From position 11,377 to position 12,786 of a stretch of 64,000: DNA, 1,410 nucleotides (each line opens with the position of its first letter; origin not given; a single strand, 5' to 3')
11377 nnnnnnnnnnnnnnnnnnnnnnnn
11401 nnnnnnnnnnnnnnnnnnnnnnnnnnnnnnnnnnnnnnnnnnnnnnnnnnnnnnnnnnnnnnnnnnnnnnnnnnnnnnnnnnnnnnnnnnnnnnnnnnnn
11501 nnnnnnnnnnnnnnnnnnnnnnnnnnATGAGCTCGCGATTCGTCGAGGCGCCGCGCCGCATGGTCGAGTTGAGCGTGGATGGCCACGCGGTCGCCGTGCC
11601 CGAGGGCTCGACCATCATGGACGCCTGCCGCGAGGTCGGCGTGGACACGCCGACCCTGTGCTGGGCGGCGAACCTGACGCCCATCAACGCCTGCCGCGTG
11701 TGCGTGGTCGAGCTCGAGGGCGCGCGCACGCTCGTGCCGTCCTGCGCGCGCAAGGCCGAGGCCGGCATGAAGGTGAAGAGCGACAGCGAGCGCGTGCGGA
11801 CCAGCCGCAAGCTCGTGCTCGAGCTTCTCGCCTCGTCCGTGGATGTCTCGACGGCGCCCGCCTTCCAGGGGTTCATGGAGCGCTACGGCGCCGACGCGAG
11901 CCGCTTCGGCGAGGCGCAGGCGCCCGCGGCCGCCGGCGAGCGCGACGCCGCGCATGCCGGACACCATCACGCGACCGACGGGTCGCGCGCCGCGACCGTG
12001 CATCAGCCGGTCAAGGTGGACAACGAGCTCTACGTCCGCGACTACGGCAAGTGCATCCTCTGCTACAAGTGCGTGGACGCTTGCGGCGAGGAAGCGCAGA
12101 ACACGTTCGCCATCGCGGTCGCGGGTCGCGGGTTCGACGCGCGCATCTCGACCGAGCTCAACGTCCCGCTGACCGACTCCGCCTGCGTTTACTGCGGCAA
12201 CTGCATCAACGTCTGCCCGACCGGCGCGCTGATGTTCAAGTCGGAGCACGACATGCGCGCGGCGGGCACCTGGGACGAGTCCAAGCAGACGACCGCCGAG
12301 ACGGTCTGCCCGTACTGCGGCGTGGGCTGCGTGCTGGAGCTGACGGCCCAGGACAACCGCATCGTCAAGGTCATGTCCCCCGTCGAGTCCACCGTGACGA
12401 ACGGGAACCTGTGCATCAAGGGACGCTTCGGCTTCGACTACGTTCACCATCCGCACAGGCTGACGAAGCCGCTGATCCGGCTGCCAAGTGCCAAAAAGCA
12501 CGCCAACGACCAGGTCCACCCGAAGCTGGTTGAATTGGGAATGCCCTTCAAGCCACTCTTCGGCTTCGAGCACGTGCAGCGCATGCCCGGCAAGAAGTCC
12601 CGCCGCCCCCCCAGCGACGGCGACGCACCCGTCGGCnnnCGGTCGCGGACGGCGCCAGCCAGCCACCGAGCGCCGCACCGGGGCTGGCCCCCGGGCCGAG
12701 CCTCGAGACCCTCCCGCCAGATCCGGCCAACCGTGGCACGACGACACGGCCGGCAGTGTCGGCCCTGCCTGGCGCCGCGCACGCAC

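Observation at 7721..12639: Permuted/split NAD-type formate dehydrogenase alpha subunit: catalytic MopB fragment, then FdsGB fusion, then FeS N-terminal fragment, with the junction peptide duplicated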

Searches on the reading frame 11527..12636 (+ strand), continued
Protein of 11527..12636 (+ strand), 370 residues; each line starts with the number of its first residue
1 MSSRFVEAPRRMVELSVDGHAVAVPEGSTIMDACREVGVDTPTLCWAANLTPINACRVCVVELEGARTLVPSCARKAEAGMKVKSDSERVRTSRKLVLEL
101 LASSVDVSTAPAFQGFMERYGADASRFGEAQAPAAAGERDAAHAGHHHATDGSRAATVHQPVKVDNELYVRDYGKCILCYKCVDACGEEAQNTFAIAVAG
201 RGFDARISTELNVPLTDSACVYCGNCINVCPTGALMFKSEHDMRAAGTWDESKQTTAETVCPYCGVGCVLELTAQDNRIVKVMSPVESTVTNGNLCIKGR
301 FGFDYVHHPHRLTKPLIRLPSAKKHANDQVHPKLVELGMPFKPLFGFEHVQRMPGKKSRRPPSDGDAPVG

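Call 61: search_protein_families(library=ncbifam, proteins=[P0001, P0028, P0057, P0108], max_evalue=1e-8)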
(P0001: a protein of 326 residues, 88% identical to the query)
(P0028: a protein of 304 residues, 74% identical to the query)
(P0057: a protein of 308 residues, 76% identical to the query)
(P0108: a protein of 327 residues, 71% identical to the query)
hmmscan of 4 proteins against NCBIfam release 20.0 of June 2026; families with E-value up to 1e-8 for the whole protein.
P0001 (326 aa): 10 families
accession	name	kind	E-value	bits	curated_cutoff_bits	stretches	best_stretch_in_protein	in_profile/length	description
NF040763.1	FeFe_hydrog_A6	exception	2.2e-47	161.7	765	2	13-104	1-92/571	NADH-dependent [FeFe] hydrogenase, group A6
NF005745.0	PRK07569.1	equivalog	2.1e-39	135.3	333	2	12-103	3-94/238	bidirectional hydrogenase complex protein HoxU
TIGR01973.1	NuoG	equivalog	5.3e-39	134.5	470.05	2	16-101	2-87/606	NADH-quinone oxidoreductase subunit NuoG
NF040762.1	Hydr_FeFe_Clost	exception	4.4e-28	98.2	900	2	14-98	2-86/572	ferredoxin hydrogenase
NF005895.0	PRK07860.1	equivalog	3e-27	95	802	2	7-101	12-108/811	NADH-quinone oxidoreductase subunit G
NF006305.0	PRK08493.1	equivalog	6.7e-27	93.9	591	1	12-99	1-86/819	NADH-quinone oxidoreductase subunit G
NF009454.0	PRK12814.1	equivalog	3e-18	65.6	916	1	12-101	3-92/657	putative NADPH-dependent glutamate synthase small subunit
TIGR02512.1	FeFe_hydrog_A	subfamily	4.8e-14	52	405.95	1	170-261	3-92/375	[FeFe] hydrogenase, group A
TIGR01591.1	Fdh-alpha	equivalog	9.8e-14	50.4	666.25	1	259-309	1-51/672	formate dehydrogenase subunit alpha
NF004537.0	PRK05888.1-3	equivalog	2.8e-09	36.8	163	0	219-244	114-139/204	NADH-quinone oxidoreductase subunit NuoI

P0028 (304 aa): 13 families
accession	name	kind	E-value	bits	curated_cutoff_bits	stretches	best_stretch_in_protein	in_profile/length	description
NF040763.1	FeFe_hydrog_A6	exception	6e-50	170.2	765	2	4-95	1-92/571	NADH-dependent [FeFe] hydrogenase, group A6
TIGR01973.1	NuoG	equivalog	8e-39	133.9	470.05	2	6-92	1-87/606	NADH-quinone oxidoreductase subunit NuoG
NF005745.0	PRK07569.1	equivalog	3.2e-37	128.2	333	2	2-94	2-94/238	bidirectional hydrogenase complex protein HoxU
NF040762.1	Hydr_FeFe_Clost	exception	5.3e-30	104.5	900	2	5-92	2-90/572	ferredoxin hydrogenase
NF005895.0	PRK07860.1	equivalog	7.4e-28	97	802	2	3-92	17-108/811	NADH-quinone oxidoreductase subunit G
NF006305.0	PRK08493.1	equivalog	4.7e-27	94.4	591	1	4-90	2-86/819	NADH-quinone oxidoreductase subunit G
NF009454.0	PRK12814.1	equivalog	6.7e-19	67.7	916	1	1-92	1-92/657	putative NADPH-dependent glutamate synthase small subunit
TIGR01591.1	Fdh-alpha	equivalog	1.7e-14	52.9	666.25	1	250-298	1-49/672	formate dehydrogenase subunit alpha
TIGR02512.1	FeFe_hydrog_A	subfamily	7.4e-14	51.4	405.95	1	161-233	3-74/375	[FeFe] hydrogenase, group A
NF004537.0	PRK05888.1-3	equivalog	2.3e-10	40.3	163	0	148-181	96-129/204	NADH-quinone oxidoreductase subunit NuoI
TIGR01971.1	NuoI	subfamily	1.1e-09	37.9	113.05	0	166-234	43-106/121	NADH-quinone oxidoreductase, chain I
NF041513.1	formate_DH_Act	exception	1.1e-09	36.7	1400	1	245-298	40-93/1067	formate dehydrogenase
NF004546.0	PRK05888.3-3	equivalog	2.4e-09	36.9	260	1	161-232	60-130/196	NADH-quinone oxidoreductase subunit NuoI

P0057 (308 aa): 12 families
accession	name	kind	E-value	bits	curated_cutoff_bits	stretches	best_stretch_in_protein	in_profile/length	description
NF040763.1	FeFe_hydrog_A6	exception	8.9e-47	159.7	765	2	12-103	1-92/571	NADH-dependent [FeFe] hydrogenase, group A6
NF005745.0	PRK07569.1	equivalog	1.9e-38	132.2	333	2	12-102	4-94/238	bidirectional hydrogenase complex protein HoxU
TIGR01973.1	NuoG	equivalog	3.6e-36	125.1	470.05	2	14-100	1-87/606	NADH-quinone oxidoreductase subunit NuoG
NF040762.1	Hydr_FeFe_Clost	exception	8.1e-29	100.6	900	2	13-97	2-86/572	ferredoxin hydrogenase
NF006305.0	PRK08493.1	equivalog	4.4e-26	91.2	591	1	12-98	2-86/819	NADH-quinone oxidoreductase subunit G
NF005895.0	PRK07860.1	equivalog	9.1e-25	86.8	802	2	7-100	13-108/811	NADH-quinone oxidoreductase subunit G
NF009454.0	PRK12814.1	equivalog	5.2e-21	74.7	916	1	11-100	3-92/657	putative NADPH-dependent glutamate synthase small subunit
TIGR01591.1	Fdh-alpha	equivalog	7.1e-14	50.8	666.25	1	258-307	1-50/672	formate dehydrogenase subunit alpha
TIGR02512.1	FeFe_hydrog_A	subfamily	1e-13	50.9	405.95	1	169-240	3-73/375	[FeFe] hydrogenase, group A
NF041513.1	formate_DH_Act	exception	3.8e-10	38.2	1400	1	256-306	43-93/1067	formate dehydrogenase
NF004537.0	PRK05888.1-3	equivalog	7.6e-10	38.6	163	0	218-243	114-139/204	NADH-quinone oxidoreductase subunit NuoI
NF004546.0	PRK05888.3-3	equivalog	2.8e-09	36.6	260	1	169-242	60-132/196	NADH-quinone oxidoreductase subunit NuoI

P0108 (327 aa): 11 families
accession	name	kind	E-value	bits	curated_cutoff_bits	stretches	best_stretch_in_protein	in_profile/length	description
NF040763.1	FeFe_hydrog_A6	exception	7.3e-49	166.6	765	2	30-121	1-92/571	NADH-dependent [FeFe] hydrogenase, group A6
TIGR01973.1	NuoG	equivalog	3.5e-40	138.4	470.05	2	32-118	1-87/606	NADH-quinone oxidoreductase subunit NuoG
NF005745.0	PRK07569.1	equivalog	3.2e-39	134.7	333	2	30-120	4-94/238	bidirectional hydrogenase complex protein HoxU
NF006305.0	PRK08493.1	equivalog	3.5e-34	118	591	2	30-116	2-86/819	NADH-quinone oxidoreductase subunit G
NF040762.1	Hydr_FeFe_Clost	exception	2.8e-32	112.1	900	2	31-115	2-86/572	ferredoxin hydrogenase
NF005895.0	PRK07860.1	equivalog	1.2e-27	96.3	802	2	26-118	14-108/811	NADH-quinone oxidoreductase subunit G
NF009454.0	PRK12814.1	equivalog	4.9e-21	74.7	916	1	29-118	3-92/657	putative NADPH-dependent glutamate synthase small subunit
TIGR01591.1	Fdh-alpha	equivalog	5.9e-15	54.4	666.25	1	276-325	1-50/672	formate dehydrogenase subunit alpha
TIGR02512.1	FeFe_hydrog_A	subfamily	2.3e-13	49.8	405.95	1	187-260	3-75/375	[FeFe] hydrogenase, group A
NF041513.1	formate_DH_Act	exception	1.7e-09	36.1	1400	1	272-318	41-87/1067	formate dehydrogenase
NF004537.0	PRK05888.1-3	equivalog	3e-09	36.7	163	0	235-262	113-140/204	NADH-quinone oxidoreductase subunit NuoI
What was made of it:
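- They end at TIGR01591 position 49-51 (call 61).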

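Call 70: predict_structure(alignment_id=A2)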
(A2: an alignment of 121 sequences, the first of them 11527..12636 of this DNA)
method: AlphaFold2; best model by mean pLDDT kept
length: 370 residues; sequences in the alignment: 121
mean_pLDDT: 62.8   pTM: 0.57
mean pLDDT of the five models: 62.8, 62.5, 62.4, 61.7, 60.6
residues with pLDDT >= 90: 76; 70-90: 74; 50-70: 66; < 50: 154
segments of 3 or more residues with pLDDT < 50: 48-54, 157-236, 309-367
pLDDT, mean of each block of 10 residues (from residue 1): 74 98 95 94 62 62 95 92 97 88 70 88 84 66 53 57 39 40 43 42 36 41 41 51 82 89 72 84 68 55 51 36 34 31 32 37 45
secondary structure, 60 per line:
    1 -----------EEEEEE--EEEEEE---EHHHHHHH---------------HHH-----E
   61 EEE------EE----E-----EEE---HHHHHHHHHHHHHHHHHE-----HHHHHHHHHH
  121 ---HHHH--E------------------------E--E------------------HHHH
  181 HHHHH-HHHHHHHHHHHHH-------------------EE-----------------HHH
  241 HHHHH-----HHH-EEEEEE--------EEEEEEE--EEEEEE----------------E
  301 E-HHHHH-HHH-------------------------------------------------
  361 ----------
elements in order: E12-17 E20-25 H30-36 E60-63 E82-84 H88-104 H111-120 H124-127 H177-185 H187-199 H238-245 E255-260 E269-275 E278-283 H303-307
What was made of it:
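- pLDDT is below 50 across residues 309-367 (call 70). AlphaFold gives pLDDT 31-45 over the insert (call 70).
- Tried and rejected: It is useful only for showing that the insert and tail are low-confidence (call 70).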

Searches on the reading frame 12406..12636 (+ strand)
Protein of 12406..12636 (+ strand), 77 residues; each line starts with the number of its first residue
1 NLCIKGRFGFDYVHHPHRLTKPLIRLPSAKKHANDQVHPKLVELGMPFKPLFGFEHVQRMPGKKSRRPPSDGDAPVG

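Call 27: search_solved_structures(query=window:12406-12636:+, max_evalue=1, show_alignments=3)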
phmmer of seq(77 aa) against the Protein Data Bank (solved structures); distinct sequences matched with E-value up to 1: 10.
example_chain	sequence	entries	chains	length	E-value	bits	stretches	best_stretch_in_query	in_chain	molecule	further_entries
7e5z_A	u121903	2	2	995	8.1e-15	58.3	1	2-40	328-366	Formate dehydrogenase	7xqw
7vw6_A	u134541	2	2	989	8.2e-15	58.2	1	2-40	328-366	Formate dehydrogenase | Tungsten-containing formate dehydrogenase alpha subunit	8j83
7qv7_S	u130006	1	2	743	0.00028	24.7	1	2-25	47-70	Hydrogen dependent carbon dioxide reductase subunit FdhF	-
8rqz_C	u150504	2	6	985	0.00049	23.9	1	2-27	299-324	Probable oxidoreductase YjgC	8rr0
9gzq_A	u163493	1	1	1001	0.00049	23.9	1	2-27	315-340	Probable oxidoreductase YjgC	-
6tg9_A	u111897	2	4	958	0.15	16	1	2-25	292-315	Formate dehydrogenase subunit alpha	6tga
9wxb_B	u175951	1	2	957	0.17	15.8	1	2-25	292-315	Formate dehydrogenase alpha subunit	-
5e7o_A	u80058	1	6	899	0.19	15.6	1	3-27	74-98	DMSO reductase family type II enzyme, molybdopterin subunit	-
4ydd_A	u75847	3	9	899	0.19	15.6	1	3-27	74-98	DMSO reductase family type II enzyme, molybdopterin subunit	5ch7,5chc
8iuf_A8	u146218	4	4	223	0.92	13.4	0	11-61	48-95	NDUFA8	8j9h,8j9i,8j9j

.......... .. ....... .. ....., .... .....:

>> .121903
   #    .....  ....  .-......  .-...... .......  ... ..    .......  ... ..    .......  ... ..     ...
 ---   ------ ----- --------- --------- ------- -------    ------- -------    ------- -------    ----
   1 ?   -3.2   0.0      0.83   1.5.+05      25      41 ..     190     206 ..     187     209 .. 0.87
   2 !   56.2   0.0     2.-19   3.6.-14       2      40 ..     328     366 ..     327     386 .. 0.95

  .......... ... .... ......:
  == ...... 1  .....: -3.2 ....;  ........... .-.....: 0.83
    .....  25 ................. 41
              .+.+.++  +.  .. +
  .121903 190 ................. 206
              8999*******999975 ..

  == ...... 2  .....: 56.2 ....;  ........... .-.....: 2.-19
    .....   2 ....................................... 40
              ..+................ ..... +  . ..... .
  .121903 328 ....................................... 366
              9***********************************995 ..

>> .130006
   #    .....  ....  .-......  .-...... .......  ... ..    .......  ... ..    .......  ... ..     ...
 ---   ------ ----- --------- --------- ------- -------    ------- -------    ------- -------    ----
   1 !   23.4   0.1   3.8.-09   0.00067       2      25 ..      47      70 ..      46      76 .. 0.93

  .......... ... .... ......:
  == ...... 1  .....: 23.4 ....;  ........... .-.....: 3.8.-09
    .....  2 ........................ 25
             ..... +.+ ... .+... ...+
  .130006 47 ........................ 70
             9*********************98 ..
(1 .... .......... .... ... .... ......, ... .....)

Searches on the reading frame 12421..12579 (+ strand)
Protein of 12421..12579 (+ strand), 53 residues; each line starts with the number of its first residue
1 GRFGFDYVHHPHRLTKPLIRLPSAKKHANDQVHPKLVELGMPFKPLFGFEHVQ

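Call 22: find_homologous_proteins(query=window:12421-12579:+, max_evalue=10)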
Query seq(53 aa) (53 aa): 4 proteins with E <= 10 among 4 candidates.
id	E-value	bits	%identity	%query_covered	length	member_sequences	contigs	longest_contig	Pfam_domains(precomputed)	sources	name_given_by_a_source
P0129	1.0e-4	40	95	36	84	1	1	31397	PF04879.22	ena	-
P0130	2.9e-4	39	58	81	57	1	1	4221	-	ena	-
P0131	5.0e-4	38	77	49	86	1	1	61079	PF04879.22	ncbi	-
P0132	6.9e-1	28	94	30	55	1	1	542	PF04879.22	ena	-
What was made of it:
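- Tried and rejected: Donor of the insert: no protein in the 5.8-billion collection shares the insert's 3' half (call 22).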
